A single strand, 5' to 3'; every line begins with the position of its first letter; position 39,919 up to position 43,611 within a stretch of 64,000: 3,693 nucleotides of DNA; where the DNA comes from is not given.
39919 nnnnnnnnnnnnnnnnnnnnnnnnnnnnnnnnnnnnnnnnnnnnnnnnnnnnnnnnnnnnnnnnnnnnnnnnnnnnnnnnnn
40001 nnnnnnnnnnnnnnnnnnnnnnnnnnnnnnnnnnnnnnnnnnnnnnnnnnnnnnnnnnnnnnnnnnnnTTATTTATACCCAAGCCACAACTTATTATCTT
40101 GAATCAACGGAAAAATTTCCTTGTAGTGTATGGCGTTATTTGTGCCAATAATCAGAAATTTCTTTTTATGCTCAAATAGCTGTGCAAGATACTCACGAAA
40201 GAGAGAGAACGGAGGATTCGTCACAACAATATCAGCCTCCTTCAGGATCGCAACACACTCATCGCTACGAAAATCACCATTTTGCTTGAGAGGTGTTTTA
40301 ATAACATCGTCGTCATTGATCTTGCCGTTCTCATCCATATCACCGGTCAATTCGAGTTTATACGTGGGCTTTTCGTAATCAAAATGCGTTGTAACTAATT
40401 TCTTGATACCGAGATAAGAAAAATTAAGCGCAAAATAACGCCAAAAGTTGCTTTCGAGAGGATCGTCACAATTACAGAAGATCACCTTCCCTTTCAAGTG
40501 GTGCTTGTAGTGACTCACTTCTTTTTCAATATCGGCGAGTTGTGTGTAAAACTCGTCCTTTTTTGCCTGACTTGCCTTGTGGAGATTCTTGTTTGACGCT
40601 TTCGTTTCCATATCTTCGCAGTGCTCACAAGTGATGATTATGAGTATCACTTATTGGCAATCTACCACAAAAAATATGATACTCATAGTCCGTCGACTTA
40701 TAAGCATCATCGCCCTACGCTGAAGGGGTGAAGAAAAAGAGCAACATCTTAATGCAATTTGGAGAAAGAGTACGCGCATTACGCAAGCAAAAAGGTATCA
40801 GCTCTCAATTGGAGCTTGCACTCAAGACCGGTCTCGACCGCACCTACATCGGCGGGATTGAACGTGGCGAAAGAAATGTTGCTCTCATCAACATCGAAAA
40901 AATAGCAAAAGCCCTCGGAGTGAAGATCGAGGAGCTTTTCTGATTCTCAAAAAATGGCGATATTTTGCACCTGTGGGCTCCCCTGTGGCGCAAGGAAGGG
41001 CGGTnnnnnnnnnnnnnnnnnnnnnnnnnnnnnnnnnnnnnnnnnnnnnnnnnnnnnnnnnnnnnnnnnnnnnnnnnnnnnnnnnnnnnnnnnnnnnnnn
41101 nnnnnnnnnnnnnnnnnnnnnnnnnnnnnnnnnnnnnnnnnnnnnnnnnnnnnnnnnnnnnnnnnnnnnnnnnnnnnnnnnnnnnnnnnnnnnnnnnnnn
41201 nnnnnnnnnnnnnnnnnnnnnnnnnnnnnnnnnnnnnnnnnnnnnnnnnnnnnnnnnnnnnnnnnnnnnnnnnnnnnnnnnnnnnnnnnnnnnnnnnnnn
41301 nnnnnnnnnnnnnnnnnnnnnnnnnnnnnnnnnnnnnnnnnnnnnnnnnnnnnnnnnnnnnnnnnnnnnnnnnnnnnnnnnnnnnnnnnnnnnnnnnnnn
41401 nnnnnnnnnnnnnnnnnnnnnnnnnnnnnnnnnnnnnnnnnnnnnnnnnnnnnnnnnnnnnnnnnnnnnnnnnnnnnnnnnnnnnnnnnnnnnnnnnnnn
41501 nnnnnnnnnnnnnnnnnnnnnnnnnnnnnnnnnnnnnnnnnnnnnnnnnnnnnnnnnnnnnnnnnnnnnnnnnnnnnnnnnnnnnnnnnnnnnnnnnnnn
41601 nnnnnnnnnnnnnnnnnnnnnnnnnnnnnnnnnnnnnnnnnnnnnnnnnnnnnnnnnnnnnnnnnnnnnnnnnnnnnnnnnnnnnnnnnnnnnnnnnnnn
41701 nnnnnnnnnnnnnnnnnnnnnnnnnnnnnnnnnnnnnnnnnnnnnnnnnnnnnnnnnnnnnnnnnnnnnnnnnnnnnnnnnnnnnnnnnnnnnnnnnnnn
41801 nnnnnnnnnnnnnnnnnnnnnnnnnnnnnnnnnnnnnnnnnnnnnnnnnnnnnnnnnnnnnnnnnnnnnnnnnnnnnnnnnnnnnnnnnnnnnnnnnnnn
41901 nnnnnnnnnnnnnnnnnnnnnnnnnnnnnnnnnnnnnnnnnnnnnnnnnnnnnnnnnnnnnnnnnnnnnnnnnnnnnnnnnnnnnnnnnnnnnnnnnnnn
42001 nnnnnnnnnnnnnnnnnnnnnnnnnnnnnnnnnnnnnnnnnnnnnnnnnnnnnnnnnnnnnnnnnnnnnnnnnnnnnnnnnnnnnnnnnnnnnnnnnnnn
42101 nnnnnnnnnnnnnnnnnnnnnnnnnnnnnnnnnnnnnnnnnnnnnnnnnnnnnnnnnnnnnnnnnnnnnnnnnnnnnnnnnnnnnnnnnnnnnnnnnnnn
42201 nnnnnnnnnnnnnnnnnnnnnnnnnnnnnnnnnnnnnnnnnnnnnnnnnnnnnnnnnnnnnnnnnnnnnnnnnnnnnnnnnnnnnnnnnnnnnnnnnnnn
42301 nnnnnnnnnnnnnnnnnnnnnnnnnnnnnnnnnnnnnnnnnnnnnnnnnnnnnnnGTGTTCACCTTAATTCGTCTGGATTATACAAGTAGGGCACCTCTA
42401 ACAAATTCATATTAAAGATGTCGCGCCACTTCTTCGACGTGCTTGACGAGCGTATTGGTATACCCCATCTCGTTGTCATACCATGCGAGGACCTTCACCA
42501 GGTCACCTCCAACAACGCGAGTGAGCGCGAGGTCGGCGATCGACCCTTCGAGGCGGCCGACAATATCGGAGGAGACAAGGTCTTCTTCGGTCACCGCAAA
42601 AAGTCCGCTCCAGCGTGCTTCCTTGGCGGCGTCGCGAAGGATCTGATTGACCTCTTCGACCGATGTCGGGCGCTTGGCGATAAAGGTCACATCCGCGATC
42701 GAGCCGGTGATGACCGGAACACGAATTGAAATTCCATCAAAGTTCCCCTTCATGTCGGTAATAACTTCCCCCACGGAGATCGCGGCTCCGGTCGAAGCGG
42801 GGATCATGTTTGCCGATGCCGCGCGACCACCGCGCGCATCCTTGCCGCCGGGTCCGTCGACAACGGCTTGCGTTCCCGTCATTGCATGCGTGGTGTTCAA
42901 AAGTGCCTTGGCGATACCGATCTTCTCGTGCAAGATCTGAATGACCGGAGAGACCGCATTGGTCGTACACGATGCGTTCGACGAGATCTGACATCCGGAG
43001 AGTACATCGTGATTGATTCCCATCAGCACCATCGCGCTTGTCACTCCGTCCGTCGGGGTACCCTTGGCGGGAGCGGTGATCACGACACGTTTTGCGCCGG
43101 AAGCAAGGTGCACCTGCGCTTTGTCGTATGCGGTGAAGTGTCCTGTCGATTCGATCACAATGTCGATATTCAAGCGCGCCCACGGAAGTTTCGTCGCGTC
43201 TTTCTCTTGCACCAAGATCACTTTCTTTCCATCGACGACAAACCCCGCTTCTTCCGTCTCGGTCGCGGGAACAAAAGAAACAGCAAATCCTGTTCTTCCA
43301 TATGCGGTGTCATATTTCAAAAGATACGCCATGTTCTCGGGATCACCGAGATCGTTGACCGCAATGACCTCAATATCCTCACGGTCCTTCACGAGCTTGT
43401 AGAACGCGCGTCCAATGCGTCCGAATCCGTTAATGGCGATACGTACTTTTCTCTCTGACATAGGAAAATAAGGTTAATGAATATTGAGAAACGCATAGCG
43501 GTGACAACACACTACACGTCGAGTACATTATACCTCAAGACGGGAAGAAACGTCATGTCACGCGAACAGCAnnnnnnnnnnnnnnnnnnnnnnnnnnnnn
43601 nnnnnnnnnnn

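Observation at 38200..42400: Mosaic low-GC accessory island between rpiB and gap with restriction-type genes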

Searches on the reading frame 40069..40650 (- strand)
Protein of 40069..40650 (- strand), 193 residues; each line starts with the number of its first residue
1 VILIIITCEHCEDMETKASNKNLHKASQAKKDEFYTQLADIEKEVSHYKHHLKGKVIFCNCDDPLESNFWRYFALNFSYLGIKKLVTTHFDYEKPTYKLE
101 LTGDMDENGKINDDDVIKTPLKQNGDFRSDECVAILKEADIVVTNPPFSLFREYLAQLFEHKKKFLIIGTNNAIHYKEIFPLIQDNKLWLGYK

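Call 3: search_protein_families(library=pfam, proteins=[window:40069-40650:-], max_evalue=0.01)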
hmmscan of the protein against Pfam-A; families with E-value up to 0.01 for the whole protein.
window:40069-40650:- (193 aa): 1 family
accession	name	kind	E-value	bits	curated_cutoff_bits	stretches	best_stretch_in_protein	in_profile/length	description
PF13651.11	EcoRI_methylase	-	4.1e-77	260.3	26.4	1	22-192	1-192/345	Adenine-specific methyltransferase EcoRI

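Call 4: search_protein_families(library=padloc, proteins=[window:40069-40650:-], max_evalue=0.01)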
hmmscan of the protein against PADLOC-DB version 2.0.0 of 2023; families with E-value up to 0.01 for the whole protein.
window:40069-40650:- (193 aa): 1 family
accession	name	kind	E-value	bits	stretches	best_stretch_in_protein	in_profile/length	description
PDLC03297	MTase_II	-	1.2e-71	239.8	1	15-192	2-183/332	Type II methyltransferase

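Call 5: search_protein_families(library=ncbifam, proteins=[window:40069-40650:-], max_evalue=0.01)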
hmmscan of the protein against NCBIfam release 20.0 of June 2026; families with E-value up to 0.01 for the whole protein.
window:40069-40650:- (193 aa): 0 families

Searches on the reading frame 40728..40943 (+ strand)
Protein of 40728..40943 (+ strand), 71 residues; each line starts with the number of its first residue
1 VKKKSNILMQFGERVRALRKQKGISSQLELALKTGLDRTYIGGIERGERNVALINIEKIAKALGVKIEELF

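Call 3: search_protein_families(library=pfam, proteins=[window:40728-40943:+], max_evalue=0.01)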
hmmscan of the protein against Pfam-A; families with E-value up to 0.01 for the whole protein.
window:40728-40943:+ (71 aa): 4 families
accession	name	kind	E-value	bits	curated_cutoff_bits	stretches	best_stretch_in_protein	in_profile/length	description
PF01381.28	HTH_3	-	5.8e-15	55.5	23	1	15-70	1-55/55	Helix-turn-helix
PF12844.13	HTH_19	-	1.4e-08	34.9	30.2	1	12-71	1-59/64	Helix-turn-helix domain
PF13560.12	HTH_31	-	2e-08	34.9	27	1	10-69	1-60/64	Helix-turn-helix domain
PF13443.12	HTH_26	-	1.8e-07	31.7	22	1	15-71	2-58/63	Cro/C1-type HTH DNA-binding domain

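Call 4: search_protein_families(library=padloc, proteins=[window:40728-40943:+], max_evalue=0.01)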
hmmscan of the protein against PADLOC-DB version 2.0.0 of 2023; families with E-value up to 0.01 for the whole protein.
window:40728-40943:+ (71 aa): 16 families
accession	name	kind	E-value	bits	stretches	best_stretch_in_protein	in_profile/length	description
PDLC03665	Control_protein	-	1.8e-24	83.8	1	5-70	3-68/77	control protein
PDLC03664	Control_protein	-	5.5e-21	72.8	1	8-71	11-73/74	control protein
PDLC03666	Control_protein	-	1.4e-17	61.9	1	7-71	3-66/77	control protein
PDLC04142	capH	-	2.5e-12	45.8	1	6-70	2-65/103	capH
PDLC03668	Control_protein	-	7.7e-11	40.4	1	14-65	12-62/79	control protein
PDLC02926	HTH_VI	-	7.8e-11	40.1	1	11-71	2-61/92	-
PDLC03671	Control_protein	-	1.5e-10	39.2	1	11-69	15-72/84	control protein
PDLC03953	RmrA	-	4.6e-07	27.4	1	10-65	5-59/373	-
PDLC03536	REase_II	-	1.6e-05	22.7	1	14-70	14-69/237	Type II restriction enzyme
PDLC04775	PDC-M69A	-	3.3e-05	22.4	1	7-70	4-66/113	-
PDLC03954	RmrA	-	0.00015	18.9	1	3-67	3-66/380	-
PDLC03949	RmrA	-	0.0017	15.3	1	13-67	5-58/363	-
PDLC03952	RmrA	-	0.0036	14.2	1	12-65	24-76/395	-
PDLC04762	PDC-M64C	-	0.0039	15.2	1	2-67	19-83/97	-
PDLC04760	PDC-M64C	-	0.0062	14.9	1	8-67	24-82/93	-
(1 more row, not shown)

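Call 5: search_protein_families(library=ncbifam, proteins=[window:40728-40943:+], max_evalue=0.01)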
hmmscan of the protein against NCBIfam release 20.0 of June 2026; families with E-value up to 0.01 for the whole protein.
window:40728-40943:+ (71 aa): 11 families
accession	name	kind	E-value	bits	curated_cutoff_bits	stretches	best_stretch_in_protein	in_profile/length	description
NF006015.0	PRK08154.1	subfamily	3.5e-13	49.4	204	1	3-70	23-89/314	anaerobic benzoate catabolism transcriptional regulator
TIGR03070.1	couple_hipB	subfamily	3.9e-09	36.3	71.65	1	10-66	2-57/58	type II toxin-antitoxin system Y4mF family antitoxin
NF041951.1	phage_RstR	subfamily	1.2e-08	35.2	80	1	9-70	1-61/108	RstR family transcriptional repressor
NF046032.1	TransRegSlrRBacil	equivalog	2.2e-06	27.8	250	1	12-71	3-62/149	HTH-type transcriptional regulator SlrR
NF047948.1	male_kill_WMK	equivalog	3.7e-06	26.6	300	1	9-71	4-65/300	WO male-killing family protein Wmk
NF050110.1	TransRegBldD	equivalog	1.8e-05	24.5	250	1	9-70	7-69/162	transcriptional regulator BldD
TIGR00270.2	TIGR00270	equivalog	7.1e-05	22.7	110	1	4-68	69-132/159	multiprotein bridging factor aMBF1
NF038139.1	Reg_Aceta_RamB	equivalog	8.4e-05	21.4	700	1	11-67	3-58/465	acetate metabolism transcriptional regulator RamB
NF007408.0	PRK09943.1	equivalog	0.00017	21.2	211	1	9-71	6-67/185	HTH-type transcriptional regulator PuuR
NF007271.0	PRK09726.1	equivalog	0.0044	17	79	1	9-67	11-68/88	type II toxin-antitoxin system antitoxin HipB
NF010465.0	PRK13890.1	equivalog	0.0099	16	96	1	18-68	13-62/121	conjugal transfer protein TrbA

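Call 66: search_protein_families(library=phrogs, proteins=[window:40728-40943:+], max_evalue=0.001)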
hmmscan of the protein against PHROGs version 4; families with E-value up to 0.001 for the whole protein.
window:40728-40943:+ (71 aa): 12 families
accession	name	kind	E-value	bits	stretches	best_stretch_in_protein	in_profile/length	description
phrog_8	-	transcription regulation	1.1e-12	49.1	1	2-70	68-135/346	transcriptional regulator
phrog_4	-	transcription regulation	1.5e-12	48.2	1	3-71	127-192/400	transcriptional repressor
phrog_3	-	transcription regulation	1.9e-11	45.4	1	4-71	82-146/430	transcriptional repressor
phrog_5823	-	transcription regulation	9.1e-10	39.2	1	9-71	5-67/404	transcriptional regulator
phrog_2328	-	transcription regulation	1.5e-07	32.3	1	10-70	15-74/128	transcriptional repressor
phrog_2967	-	transcription regulation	1.7e-07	32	1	9-70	9-69/225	transcriptional regulator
phrog_7241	-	transcription regulation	3e-07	31.5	1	13-70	64-120/122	transcriptional regulator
phrog_2439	-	transcription regulation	1.7e-06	28.2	1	12-68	9-64/367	transcriptional regulator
phrog_1373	-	transcription regulation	5e-06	27.6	1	11-68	64-120/166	transcriptional regulator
phrog_147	-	transcription regulation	0.00024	22.4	1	9-61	3-55/100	transcriptional regulator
phrog_27318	-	unknown function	0.00029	21.2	1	10-69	4-61/289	-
phrog_21705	-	unknown function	0.00048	20.7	1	21-71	130-179/184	-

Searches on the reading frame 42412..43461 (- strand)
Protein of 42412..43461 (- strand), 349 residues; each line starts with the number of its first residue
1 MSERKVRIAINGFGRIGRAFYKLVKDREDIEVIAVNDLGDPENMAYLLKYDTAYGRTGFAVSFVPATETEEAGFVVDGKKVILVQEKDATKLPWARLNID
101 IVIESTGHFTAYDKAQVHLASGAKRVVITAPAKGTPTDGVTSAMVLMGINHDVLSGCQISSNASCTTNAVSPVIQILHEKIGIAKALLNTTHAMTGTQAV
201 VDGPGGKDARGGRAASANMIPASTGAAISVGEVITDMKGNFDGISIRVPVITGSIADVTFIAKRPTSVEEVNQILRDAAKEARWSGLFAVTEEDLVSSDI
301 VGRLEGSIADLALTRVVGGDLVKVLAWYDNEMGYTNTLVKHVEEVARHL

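Call 3: search_protein_families(library=pfam, proteins=[window:42412-43461:-], max_evalue=0.01)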
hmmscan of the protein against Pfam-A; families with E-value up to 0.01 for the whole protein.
window:42412-43461:- (349 aa): 4 families
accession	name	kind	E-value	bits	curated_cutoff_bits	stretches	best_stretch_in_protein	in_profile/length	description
PF02800.25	Gp_dh_C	-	1.9e-48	164.4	24.4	1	171-328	2-158/158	Glyceraldehyde 3-phosphate dehydrogenase, C-terminal domain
PF00044.30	Gp_dh_N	-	1.1e-31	109.5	31.7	1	6-110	1-99/101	Glyceraldehyde 3-phosphate dehydrogenase, NAD binding domain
PF02826.25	2-Hacid_dh_C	-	0.005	16.7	25.1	1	6-69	37-104/178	D-isomer specific 2-hydroxyacid dehydrogenase, NAD binding domain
PF01113.26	DapB_N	-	0.0059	17.1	25.6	0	6-78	1-74/124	Dihydrodipicolinate reductase, N-terminus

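Call 9: find_related_loci(query=window:42412-43461:-, collection=genome_contigs, flank=10000)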
Query window:42412-43461:- (349 aa) in genome_contigs; peptide patterns used: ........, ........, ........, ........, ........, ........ (x = any residue, [..] = any of these).
600 stretches matched a pattern (row limit reached: there are more); 589 encode a relative of the query (tblastn E <= 1e-3); the best 80 are kept; 80 distinct loci.
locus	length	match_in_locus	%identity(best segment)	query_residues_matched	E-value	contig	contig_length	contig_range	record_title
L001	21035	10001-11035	75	5-349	1e-176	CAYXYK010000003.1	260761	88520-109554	MAG TPA_asm: uncultured Candidatus Saccharibacteria bacterium isolate SRP170004_co1_45 genome assembly, contig: NODE_42_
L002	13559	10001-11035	71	4-349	8e-162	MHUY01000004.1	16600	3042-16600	MAG: Candidatus Yonathbacteria bacterium RIFOXYC2_FULL_47_9 rifoxyc2_full_scaffold_1269, whole genome shotgun sequence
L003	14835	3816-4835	60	4-349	2e-142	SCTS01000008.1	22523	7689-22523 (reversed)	MAG: Patescibacteria group bacterium isolate FW305_bin.14 FW305_bin.14-40670, whole genome shotgun sequence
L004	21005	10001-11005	63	4-342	3e-141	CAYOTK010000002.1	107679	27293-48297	MAG TPA_asm: uncultured Candidatus Saccharibacteria bacterium isolate SRP278252_co2_142 genome assembly, contig: NODE_24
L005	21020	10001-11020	61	4-347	2e-140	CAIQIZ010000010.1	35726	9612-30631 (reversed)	uncultured bacterium isolate AM-2014_bin-3837 genome assembly, contig: bin-3837:10/31, whole genome shotgun sequence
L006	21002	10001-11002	61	5-342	3e-140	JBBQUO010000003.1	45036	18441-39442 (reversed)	MAG: Candidatus Paceibacteria bacterium isolate Co_metawrap_1931 Cmw_1931_k141_10418798_length_45036_cov_9.2924, whole g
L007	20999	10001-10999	62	6-342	1e-139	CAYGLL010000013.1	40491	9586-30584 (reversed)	MAG TPA_asm: uncultured Candidatus Saccharibacteria bacterium isolate ERP113451_co5_314 genome assembly, contig: NODE_43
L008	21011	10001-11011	61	1-347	2e-139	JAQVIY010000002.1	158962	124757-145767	MAG: Candidatus Paceibacterota bacterium isolate STE_50 NODE_110_length_158962_cov_11.880782_Sandtown_E, whole genome sh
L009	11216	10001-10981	62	4-347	2e-138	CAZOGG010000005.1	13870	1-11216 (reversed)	MAG TPA_asm: uncultured Candidatus Saccharibacteria bacterium isolate SRP286056_co3_452 genome assembly, contig: NODE_47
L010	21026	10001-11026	60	4-349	9e-138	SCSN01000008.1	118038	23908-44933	MAG: Patescibacteria group bacterium isolate FW215_bin.14 FW215_bin.14-53749, whole genome shotgun sequence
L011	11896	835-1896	59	1-349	1e-137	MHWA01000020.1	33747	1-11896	MAG: Candidatus Zambryskibacteria bacterium RIFCSPLOWO2_01_FULL_35_19 rifcsplowo2_01_scaffold_9260, whole genome shotgun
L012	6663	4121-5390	61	4-349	5e-137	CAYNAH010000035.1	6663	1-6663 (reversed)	MAG TPA_asm: uncultured Candidatus Saccharibacteria bacterium isolate SRP342105_co1_464 genome assembly, contig: NODE_16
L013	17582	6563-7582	60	4-342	8e-137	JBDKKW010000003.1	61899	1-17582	MAG: Candidatus Parcubacteria bacterium isolate hopbrook_2019_sw_WHONDRS-S19S_0012_A_bin.19 scaffold_0000012, whole geno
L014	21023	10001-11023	58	3-349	2e-136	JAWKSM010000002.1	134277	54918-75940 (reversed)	MAG: Candidatus Paceibacterota bacterium isolate ABC1.149 ABC1.149.fa-2, whole genome shotgun sequence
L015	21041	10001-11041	58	1-349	5e-136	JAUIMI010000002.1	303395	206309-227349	MAG: bacterium isolate Co_bin.90 NODE_348_length_303395_cov_2.222496, whole genome shotgun sequence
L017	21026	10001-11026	60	4-347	3e-135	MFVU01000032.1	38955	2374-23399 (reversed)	MAG: Candidatus Nomurabacteria bacterium RIFCSPLOWO2_12_FULL_44_11 rifcsplowo2_12_scaffold_6646, whole genome shotgun se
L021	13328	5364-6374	60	2-342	7e-134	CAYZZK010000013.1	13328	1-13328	MAG TPA_asm: uncultured Candidatus Saccharibacteria bacterium isolate SRP193066_co2_443 genome assembly, contig: NODE_24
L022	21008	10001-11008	58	5-346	3e-133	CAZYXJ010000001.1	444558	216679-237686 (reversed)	MAG TPA_asm: uncultured Candidatus Saccharibacteria bacterium isolate SRP292972_co1_35 genome assembly, contig: NODE_26_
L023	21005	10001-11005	59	4-342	8e-133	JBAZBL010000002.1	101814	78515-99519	MAG: Candidatus Paceibacterota bacterium isolate SO_2017_GW1_111 NODE_1353_length_101814_cov_1.497045_OW334_2017, whole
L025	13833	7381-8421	56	1-349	2e-132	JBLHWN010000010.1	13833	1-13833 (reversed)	MAG: Candidatus Paceibacteria bacterium isolate 3300046534_166 Ga0491194_0010354, whole genome shotgun sequence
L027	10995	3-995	59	6-342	9e-132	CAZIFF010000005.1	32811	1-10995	MAG TPA_asm: uncultured Candidatus Saccharibacteria bacterium isolate SRP286056_co1_522 genome assembly, contig: NODE_14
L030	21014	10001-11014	59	2-347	3e-131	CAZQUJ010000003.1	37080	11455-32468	MAG TPA_asm: uncultured Candidatus Saccharibacteria bacterium isolate SRP192927_co3_271 genome assembly, contig: NODE_20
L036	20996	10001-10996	59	3-342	8e-130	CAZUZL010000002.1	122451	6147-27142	MAG TPA_asm: uncultured Candidatus Saccharibacteria bacterium isolate SRP296810_co1_403 genome assembly, contig: NODE_12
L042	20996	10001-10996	58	4-342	6e-129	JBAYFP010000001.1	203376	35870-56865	MAG: Candidatus Paceibacterota bacterium isolate SO_2016_GW1_104 scaffold00128_OW334_2016, whole genome shotgun sequence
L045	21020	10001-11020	58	1-349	2e-128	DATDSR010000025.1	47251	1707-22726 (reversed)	MAG TPA_asm: Candidatus Paceibacterota bacterium isolate SMAG_U8008 k141_2066356, whole genome shotgun sequence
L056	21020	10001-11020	56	1-347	5e-125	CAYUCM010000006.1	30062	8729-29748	MAG TPA_asm: uncultured Candidatus Saccharibacteria bacterium isolate SRP286056_co1_704 genome assembly, contig: NODE_17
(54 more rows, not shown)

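Call 23: search_protein_families(library=pfam, proteins=[L045:11236-11526:+, L045:11530-11856:+, L023:12100-12771:+, L023:13942-14577:+, L023:13347-13649:+, L025:8960-9448:-, L025:8548-8940:-, L027:1658-2377:+, L027:2382-3044:+, L015:11898-12890:+], max_evalue=0.001)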
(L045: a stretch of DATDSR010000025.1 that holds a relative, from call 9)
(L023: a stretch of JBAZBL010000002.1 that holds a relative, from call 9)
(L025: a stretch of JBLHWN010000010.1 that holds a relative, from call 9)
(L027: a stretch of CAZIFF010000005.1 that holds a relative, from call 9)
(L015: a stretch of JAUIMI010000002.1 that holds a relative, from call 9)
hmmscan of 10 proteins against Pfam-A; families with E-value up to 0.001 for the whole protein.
L045:11236-11526:+ (96 aa): 2 families
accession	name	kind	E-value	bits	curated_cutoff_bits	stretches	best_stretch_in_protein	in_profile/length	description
PF01909.29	NTP_transf_2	-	2e-14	54.2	21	1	16-92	7-90/93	Nucleotidyltransferase domain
PF18765.7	Polbeta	-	1.9e-10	41.2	26.9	1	13-93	3-85/93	Polymerase beta, Nucleotidyltransferase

L045:11530-11856:+ (108 aa): 1 family
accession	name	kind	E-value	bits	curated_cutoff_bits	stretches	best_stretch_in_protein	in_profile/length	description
PF01934.22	HepT-like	-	6.7e-30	103.7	23.5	1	12-107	1-119/120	Ribonuclease HepT-like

L023:12100-12771:+ (223 aa): 1 family
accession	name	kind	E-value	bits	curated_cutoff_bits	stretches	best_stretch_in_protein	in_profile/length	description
PF08843.17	AbiEii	-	1.3e-16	61.7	22.5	2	34-77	11-57/238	Nucleotidyl transferase AbiEii toxin, Type IV TA system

L023:13942-14577:+ (211 aa): 1 family
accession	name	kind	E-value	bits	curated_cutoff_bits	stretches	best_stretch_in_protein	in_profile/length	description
PF08843.17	AbiEii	-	8.1e-12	46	22.5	1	19-192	11-212/238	Nucleotidyl transferase AbiEii toxin, Type IV TA system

L023:13347-13649:+ (100 aa): 0 families

L025:8960-9448:- (162 aa): 1 family
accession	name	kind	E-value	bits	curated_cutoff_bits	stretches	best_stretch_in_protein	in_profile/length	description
PF07751.16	Abi_2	-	1.2e-15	58.8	25.6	1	29-148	1-105/184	Abi-like protein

L025:8548-8940:- (130 aa): 1 family
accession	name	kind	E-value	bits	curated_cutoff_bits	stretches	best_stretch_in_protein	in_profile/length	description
PF07751.16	Abi_2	-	2.6e-08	34.8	25.6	1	1-68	126-184/184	Abi-like protein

L027:1658-2377:+ (239 aa): 0 families

L027:2382-3044:+ (220 aa): 1 family
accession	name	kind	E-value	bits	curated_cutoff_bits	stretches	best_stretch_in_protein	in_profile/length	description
PF12686.12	DUF3800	-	3.2e-15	57.5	21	1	3-187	2-149/149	Protein of unknown function (DUF3800)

L015:11898-12890:+ (330 aa): 7 families
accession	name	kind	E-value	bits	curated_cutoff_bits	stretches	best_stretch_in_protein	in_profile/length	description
PF03193.22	RsgA_GTPase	-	8.7e-52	175.9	30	1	90-266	1-173/174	RsgA GTPase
PF01926.29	MMR_HSR1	-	9.7e-09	35.8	21.9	1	200-266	1-57/113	50S ribosome-binding GTPase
PF00009.33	GTP_EFTU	-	1.8e-07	31.4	26.5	1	107-191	85-178/188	Elongation factor Tu GTP binding domain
PF02421.24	FeoB_N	-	4e-07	30.1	27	1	200-277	2-73/156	Ferrous iron transport protein B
PF16745.11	RsgA_N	-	9.5e-05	22.5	27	1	31-84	2-52/54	RsgA N-terminal domain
PF00005.33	ABC_tran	-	0.00011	23.2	25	1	190-230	3-42/137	ABC transporter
PF04548.22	AIG1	-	0.00022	21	27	1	200-264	2-62/212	AIG1 family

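Call 56: search_protein_families(library=pfam, proteins=[L005:11635-14295:+, L017:13920-14570:+, L021:7270-8373:+, L030:11118-12863:+, L036:12377-13837:+, L042:11032-11940:+, L056:11703-12959:+, L022:11021-11326:+, L022:11371-11904:+, L036:11794-12183:+], max_evalue=0.001)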
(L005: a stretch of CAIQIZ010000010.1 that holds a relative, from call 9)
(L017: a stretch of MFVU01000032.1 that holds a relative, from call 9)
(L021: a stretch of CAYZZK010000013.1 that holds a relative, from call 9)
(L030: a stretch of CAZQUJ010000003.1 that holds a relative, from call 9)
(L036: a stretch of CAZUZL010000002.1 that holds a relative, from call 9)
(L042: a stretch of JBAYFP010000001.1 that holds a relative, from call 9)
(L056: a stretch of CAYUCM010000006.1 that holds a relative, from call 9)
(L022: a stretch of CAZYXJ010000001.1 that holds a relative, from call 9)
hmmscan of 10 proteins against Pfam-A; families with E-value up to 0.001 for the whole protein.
L005:11635-14295:+ (886 aa): 2 families
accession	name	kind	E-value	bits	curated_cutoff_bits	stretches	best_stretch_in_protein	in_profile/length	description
PF18884.5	TSP3_bac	-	7.2e-09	35.8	25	1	853-872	1-20/22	Bacterial TSP3 repeat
PF08334.16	T2SSG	-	2.1e-08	34.6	21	1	700-767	11-82/108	Type II secretion system (T2SS), protein G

L017:13920-14570:+ (216 aa): 1 family
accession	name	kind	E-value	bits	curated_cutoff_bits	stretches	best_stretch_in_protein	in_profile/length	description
PF00571.33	CBS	-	5.4e-26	91.1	24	2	93-149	1-56/57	CBS domain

L021:7270-8373:+ (367 aa): 0 families

L030:11118-12863:+ (581 aa): 0 families

L036:12377-13837:+ (486 aa): 4 families
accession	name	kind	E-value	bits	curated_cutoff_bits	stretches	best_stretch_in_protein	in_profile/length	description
PF00270.35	DEAD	-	3e-48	164.2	26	1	156-331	1-166/167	DEAD/DEAH box helicase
PF00271.37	Helicase_C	-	4.6e-33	114.2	23.5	1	367-474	2-109/110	Helicase conserved C-terminal domain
PF04851.21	ResIII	-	3.3e-07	30.8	22.5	1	173-325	27-162/164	Type III restriction enzyme, res subunit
PF14617.12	CMS1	-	0.00095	19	35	0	263-293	178-208/250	U3-containing 90S pre-ribosomal complex subunit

L042:11032-11940:+ (302 aa): 0 families

L056:11703-12959:+ (418 aa): 0 families

L022:11021-11326:+ (101 aa): 0 families

L022:11371-11904:+ (177 aa): 0 families

L036:11794-12183:+ (129 aa): 0 families
